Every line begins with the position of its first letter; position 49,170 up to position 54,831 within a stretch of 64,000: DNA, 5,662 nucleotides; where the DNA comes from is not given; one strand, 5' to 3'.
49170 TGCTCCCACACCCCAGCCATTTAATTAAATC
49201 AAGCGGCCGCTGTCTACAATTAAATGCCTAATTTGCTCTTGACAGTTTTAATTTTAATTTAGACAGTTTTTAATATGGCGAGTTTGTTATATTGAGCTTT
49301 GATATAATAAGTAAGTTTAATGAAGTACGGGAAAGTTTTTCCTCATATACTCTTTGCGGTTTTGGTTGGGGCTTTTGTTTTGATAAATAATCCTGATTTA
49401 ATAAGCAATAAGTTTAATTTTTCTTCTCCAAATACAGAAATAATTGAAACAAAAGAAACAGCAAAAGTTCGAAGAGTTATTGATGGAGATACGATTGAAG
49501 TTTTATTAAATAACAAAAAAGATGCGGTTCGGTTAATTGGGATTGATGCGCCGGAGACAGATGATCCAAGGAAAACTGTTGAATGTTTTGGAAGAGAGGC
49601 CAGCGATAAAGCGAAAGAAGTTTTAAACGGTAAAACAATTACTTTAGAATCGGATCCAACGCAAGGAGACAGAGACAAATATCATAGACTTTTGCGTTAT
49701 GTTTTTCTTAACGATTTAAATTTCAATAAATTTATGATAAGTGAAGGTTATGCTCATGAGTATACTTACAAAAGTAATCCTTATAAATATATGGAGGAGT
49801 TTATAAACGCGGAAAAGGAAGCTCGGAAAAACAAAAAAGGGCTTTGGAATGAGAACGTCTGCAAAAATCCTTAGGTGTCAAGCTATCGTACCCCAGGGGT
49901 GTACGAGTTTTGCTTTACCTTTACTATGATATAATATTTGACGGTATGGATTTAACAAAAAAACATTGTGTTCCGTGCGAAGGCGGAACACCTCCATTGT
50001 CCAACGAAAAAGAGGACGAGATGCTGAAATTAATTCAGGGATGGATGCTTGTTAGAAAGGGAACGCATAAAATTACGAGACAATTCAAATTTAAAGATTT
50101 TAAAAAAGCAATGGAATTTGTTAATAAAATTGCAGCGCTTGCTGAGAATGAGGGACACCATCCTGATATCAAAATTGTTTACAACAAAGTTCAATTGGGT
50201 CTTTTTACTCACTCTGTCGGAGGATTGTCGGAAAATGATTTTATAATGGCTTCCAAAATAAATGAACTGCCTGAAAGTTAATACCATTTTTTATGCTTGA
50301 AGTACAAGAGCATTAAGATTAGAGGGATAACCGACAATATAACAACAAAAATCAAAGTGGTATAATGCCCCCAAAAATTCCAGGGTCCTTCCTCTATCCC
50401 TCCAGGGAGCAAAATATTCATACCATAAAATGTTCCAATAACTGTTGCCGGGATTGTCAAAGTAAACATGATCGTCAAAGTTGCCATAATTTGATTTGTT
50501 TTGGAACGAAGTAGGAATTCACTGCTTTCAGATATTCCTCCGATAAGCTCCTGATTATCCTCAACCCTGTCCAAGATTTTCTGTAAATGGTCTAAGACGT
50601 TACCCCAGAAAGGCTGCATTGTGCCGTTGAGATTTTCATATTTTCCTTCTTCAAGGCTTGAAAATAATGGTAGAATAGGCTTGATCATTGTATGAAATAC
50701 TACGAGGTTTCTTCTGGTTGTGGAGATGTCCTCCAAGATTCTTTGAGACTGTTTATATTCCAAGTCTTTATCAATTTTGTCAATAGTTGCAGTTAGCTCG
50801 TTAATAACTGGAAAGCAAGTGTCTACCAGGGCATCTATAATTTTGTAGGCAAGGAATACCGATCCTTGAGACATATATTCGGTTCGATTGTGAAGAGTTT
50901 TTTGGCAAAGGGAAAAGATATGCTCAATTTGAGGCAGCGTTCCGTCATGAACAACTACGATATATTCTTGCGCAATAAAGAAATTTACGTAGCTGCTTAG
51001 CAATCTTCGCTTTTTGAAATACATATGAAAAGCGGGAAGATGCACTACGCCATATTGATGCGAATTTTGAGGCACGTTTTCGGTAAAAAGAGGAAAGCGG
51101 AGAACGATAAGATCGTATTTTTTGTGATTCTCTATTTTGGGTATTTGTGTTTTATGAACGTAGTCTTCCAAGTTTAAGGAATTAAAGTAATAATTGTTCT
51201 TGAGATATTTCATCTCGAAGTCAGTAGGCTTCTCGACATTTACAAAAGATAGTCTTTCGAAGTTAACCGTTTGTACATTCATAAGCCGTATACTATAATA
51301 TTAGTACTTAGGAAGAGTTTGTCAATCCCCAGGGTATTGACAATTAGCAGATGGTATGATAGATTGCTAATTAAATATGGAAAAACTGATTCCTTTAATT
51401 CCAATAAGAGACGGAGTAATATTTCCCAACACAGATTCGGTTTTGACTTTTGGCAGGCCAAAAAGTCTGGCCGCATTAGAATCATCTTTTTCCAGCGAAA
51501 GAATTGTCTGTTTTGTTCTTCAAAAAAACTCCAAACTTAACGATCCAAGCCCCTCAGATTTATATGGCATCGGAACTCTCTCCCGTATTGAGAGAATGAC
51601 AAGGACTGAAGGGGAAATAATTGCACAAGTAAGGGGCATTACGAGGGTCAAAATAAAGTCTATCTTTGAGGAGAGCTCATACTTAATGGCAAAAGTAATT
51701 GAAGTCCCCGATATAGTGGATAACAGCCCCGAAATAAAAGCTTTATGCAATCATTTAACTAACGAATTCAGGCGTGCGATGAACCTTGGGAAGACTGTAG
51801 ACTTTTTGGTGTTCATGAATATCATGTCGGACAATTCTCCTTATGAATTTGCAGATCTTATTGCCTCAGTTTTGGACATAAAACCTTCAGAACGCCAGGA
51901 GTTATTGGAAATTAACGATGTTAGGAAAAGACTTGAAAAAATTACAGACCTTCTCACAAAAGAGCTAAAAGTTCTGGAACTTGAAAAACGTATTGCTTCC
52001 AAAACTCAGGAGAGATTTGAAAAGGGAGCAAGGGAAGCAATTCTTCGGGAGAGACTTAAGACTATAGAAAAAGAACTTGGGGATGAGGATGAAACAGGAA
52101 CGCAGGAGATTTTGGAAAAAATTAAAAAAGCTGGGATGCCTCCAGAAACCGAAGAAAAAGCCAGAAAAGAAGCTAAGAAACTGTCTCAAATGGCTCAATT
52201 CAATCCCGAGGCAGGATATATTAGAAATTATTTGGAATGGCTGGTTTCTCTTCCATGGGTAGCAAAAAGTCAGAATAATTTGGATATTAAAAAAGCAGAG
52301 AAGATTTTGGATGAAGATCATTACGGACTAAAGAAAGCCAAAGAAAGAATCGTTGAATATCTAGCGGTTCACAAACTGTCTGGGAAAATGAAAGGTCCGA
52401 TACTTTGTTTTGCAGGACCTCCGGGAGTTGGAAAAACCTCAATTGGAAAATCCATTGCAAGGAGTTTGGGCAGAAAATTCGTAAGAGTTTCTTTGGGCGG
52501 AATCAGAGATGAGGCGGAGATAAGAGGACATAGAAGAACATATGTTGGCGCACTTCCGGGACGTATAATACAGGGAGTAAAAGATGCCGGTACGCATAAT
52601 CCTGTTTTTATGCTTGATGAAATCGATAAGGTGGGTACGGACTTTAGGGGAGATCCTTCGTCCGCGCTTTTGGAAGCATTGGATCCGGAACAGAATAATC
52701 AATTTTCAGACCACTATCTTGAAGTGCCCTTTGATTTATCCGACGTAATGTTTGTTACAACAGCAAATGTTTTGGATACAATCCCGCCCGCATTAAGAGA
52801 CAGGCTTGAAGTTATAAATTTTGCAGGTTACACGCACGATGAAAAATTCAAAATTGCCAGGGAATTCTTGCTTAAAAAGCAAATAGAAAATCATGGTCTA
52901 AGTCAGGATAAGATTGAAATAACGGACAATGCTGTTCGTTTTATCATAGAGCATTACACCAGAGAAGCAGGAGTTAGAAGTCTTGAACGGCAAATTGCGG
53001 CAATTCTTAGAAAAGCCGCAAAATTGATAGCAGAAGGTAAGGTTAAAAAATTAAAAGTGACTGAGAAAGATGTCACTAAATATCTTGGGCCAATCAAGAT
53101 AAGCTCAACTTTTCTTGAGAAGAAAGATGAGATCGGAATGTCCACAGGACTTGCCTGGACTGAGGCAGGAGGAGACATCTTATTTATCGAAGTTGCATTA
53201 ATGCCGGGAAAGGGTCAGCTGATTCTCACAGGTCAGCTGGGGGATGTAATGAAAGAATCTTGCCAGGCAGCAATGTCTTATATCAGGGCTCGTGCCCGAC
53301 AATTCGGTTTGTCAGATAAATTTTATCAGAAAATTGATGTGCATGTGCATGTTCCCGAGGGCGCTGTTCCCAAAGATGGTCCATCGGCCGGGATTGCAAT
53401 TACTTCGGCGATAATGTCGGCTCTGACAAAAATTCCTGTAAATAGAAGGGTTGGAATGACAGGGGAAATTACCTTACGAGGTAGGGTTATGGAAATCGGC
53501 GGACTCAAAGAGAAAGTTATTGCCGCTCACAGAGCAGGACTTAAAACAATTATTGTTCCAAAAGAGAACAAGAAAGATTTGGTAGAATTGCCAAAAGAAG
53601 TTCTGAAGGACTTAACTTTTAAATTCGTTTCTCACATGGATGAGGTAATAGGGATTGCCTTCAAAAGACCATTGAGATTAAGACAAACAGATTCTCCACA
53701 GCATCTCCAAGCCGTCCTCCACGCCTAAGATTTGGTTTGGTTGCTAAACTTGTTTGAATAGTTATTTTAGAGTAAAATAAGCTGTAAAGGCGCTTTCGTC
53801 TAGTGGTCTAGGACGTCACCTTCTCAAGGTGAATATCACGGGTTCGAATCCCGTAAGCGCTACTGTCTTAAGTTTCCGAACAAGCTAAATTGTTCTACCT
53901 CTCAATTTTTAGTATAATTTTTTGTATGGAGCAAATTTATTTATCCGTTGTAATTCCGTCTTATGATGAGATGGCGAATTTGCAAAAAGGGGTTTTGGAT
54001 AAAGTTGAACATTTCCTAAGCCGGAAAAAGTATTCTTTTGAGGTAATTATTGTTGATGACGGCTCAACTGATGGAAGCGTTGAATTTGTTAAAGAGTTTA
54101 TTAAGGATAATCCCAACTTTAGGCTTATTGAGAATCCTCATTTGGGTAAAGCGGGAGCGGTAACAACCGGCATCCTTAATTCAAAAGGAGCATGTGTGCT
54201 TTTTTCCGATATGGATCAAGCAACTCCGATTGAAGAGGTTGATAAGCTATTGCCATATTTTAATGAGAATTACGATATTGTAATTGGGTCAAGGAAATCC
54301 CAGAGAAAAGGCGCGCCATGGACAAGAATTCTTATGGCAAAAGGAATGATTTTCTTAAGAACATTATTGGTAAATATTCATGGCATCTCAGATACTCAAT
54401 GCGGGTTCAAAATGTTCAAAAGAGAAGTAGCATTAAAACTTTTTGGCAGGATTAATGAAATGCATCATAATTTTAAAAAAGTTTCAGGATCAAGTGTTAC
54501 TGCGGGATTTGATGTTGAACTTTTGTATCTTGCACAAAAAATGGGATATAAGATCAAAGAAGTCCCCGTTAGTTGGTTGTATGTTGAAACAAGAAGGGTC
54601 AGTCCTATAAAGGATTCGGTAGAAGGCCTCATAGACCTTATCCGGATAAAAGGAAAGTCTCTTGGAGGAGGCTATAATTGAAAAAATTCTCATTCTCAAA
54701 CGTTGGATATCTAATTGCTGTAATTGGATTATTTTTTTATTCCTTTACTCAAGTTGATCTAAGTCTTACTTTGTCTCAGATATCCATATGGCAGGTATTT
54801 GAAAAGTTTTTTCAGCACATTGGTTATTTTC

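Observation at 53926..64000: Tandem array of six GT-C membrane glycosyltransferase paralogs behind an Alg5-like polyprenol-phosphate sugar synthase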

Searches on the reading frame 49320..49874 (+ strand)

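Call 34: search_protein_families(library=pfam, proteins=[window:49320-49874:+], max_evalue=0.01)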
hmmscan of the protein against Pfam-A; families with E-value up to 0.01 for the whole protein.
window:49320-49874:+ (184 aa): 1 family
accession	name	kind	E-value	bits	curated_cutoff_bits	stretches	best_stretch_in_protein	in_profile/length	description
PF00565.23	SNase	-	3.1e-27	95.6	21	1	70-178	2-107/107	Staphylococcal nuclease homologue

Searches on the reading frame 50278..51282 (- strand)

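Call 34: search_protein_families(library=pfam, proteins=[window:50278-51282:-], max_evalue=0.01)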
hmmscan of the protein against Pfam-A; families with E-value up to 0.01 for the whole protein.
window:50278-51282:- (334 aa): 1 family
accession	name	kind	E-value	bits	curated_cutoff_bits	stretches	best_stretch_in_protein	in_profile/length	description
PF01544.23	CorA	-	5.9e-42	144.4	27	1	10-329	3-291/292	CorA-like Mg2+ transporter protein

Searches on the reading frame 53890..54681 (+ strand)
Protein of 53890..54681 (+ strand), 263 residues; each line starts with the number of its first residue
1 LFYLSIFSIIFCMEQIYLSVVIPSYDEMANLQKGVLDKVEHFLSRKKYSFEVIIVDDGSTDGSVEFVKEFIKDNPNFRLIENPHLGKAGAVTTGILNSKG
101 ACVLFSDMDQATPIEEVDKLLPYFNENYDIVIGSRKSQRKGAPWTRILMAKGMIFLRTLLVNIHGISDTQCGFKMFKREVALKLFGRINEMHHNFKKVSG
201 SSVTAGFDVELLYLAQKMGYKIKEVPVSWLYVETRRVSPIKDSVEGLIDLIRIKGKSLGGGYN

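Call 6: search_protein_families(library=pfam, proteins=[window:53890-54681:+], max_evalue=0.01)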
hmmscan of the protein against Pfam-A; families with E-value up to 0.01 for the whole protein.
window:53890-54681:+ (263 aa): 3 families
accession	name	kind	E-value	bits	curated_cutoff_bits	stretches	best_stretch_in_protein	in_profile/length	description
PF00535.33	Glycos_transf_2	-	4.8e-28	98.6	23.3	1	19-184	1-167/168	Glycosyl transferase family 2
PF13641.12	Glyco_tranf_2_3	-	2.5e-07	31.4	27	1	18-234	3-213/230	Glycosyltransferase like family 2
PF10111.15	Glyco_tranf_2_2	-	5.1e-06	26.6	27.3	1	19-121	1-103/276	Glycosyltransferase like family 2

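Call 7: search_protein_families(library=ncbifam, proteins=[window:53890-54681:+], max_evalue=0.01)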
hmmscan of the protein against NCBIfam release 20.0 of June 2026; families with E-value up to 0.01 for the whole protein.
window:53890-54681:+ (263 aa): 21 families
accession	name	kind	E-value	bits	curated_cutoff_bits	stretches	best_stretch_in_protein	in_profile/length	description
NF047588.1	GlcsyltransPgfSStrep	equivalog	6.9e-19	68.2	500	1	18-191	3-173/308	glycosyltransferase PgfS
NF041875.1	EPS_EpsD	equivalog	2.6e-15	56.6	370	1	18-138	1-119/325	exopolysaccharide biosynthesis glycosyltransferase EpsD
NF007482.0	PRK10073.1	equivalog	1.6e-14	53.7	423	1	16-121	6-107/334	glycosyltransferase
NF007986.1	PRK10714.1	equivalog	2.1e-14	53.2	529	1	18-180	8-168/316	undecaprenyl-phosphate 4-deoxy-4-formamido-L-arabinose transferase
TIGR03937.1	PgaC_IcaA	equivalog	3.7e-12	45.9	422.3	1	17-111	46-137/407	poly-beta-1,6-N-acetyl-D-glucosamine synthase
NF058614.1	PPMAGASynPpgS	equivalog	9.1e-12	44.9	370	1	20-233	4-200/226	polyprenyl-phospho-N-acetylgalactosaminyl synthase PpgS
NF041391.1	DPhHxTase_Halo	equivalog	2e-10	40.1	375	1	24-229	3-183/213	dolichyl-phosphate hexose transferase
NF038302.1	EPS_HpsE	equivalog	5.6e-10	38.7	300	1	18-112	3-99/307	hormogonium polysaccharide biosynthesis glycosyltransferase HpsE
TIGR04283.1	glyco_like_mftF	equivalog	1.2e-09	38.1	182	1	18-125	1-98/221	TIGR04283 family arsenosugar biosynthesis glycosyltransferase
NF050050.1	ProtGlycPglI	equivalog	1.9e-08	34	500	1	17-135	3-119/306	GalNAc(5)-diNAcBac-PP-undecaprenol beta-1,3-glucosyltransferase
TIGR04182.1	glyco_TIGR04182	equivalog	5.4e-08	32.6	325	1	19-246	3-210/293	S-layer glycoprotein N-glycosyltransferase AglJ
NF047683.1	TeichurnBiosyTuaG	equivalog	2e-07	30.9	400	1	15-127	5-114/252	teichuronic acid biosynthesis protein TuaG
NF045692.1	OglycostaseCruG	equivalog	4.1e-07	29.3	600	1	18-103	43-129/386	2'-O-glycosyltransferase CruG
TIGR03111.1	glyc2_xrt_Gpos1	hypoth_equivalog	1.9e-06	26.9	363.95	1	17-131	50-163/439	TIGR03111 family XrtG-associated glycosyltransferase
TIGR04009.1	wcaE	equivalog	2.1e-06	27.2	369.2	1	18-107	3-90/248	colanic acid biosynthesis glycosyltransferase WcaE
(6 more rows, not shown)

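Call 44: search_solved_structures(query=window:53926-54681:+, max_evalue=0.001)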
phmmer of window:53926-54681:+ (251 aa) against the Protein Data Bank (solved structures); distinct sequences matched with E-value up to 0.001: 23.
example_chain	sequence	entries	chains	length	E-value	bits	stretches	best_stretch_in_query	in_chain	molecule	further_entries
5eke_A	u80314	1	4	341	9.2e-14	54.9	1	4-143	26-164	Uncharacterized glycosyltransferase sll0501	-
5ekp_C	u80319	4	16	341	9.2e-14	54.9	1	4-143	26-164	Uncharacterized glycosyltransferase sll0501 | Glycosyltransferase sll0501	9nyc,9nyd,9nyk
9nye_A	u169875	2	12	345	9.4e-14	54.8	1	4-143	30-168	Glycosyltransferase sll0501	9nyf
5mlz_A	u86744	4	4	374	1.8e-13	53.9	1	4-169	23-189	Dolichol monophosphate mannose synthase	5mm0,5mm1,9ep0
9hwj_A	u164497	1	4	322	1.5e-10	44.4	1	6-168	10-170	Undecaprenyl-phosphate 4-deoxy-4-formamido-L-arabinose transferase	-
9bhc_C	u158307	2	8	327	1.6e-09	41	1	6-166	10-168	Undecaprenyl-phosphate 4-deoxy-4-formamido-L-arabinose transferase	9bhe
8vxh_A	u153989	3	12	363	2e-09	40.7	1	6-166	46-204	Undecaprenyl-phosphate 4-deoxy-4-formamido-L-arabinose transferase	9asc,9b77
2z87_A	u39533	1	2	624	6.6e-09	39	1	7-116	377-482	Chondroitin synthase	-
2z86_A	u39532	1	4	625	6.6e-09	39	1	7-116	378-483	Chondroitin synthase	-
8bz4_A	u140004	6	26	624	5.4e-07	32.7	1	3-132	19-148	Glycosyltransferase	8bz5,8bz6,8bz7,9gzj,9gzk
8bz8_A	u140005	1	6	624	5.4e-07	32.7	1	3-132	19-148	Glycosyltransferase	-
6yv7_B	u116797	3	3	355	1.1e-06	31.7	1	6-103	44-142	Glycosyl transferase, family 2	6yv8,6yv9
6yv7_A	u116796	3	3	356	1.1e-06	31.7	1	6-103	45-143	Glycosyl transferase, family 2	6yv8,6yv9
8vh7_A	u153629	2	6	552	1.1e-06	31.6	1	30-136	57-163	Heparosan synthase B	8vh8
8viw_A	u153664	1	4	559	1.2e-06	31.6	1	30-136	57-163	Heparosan synthase B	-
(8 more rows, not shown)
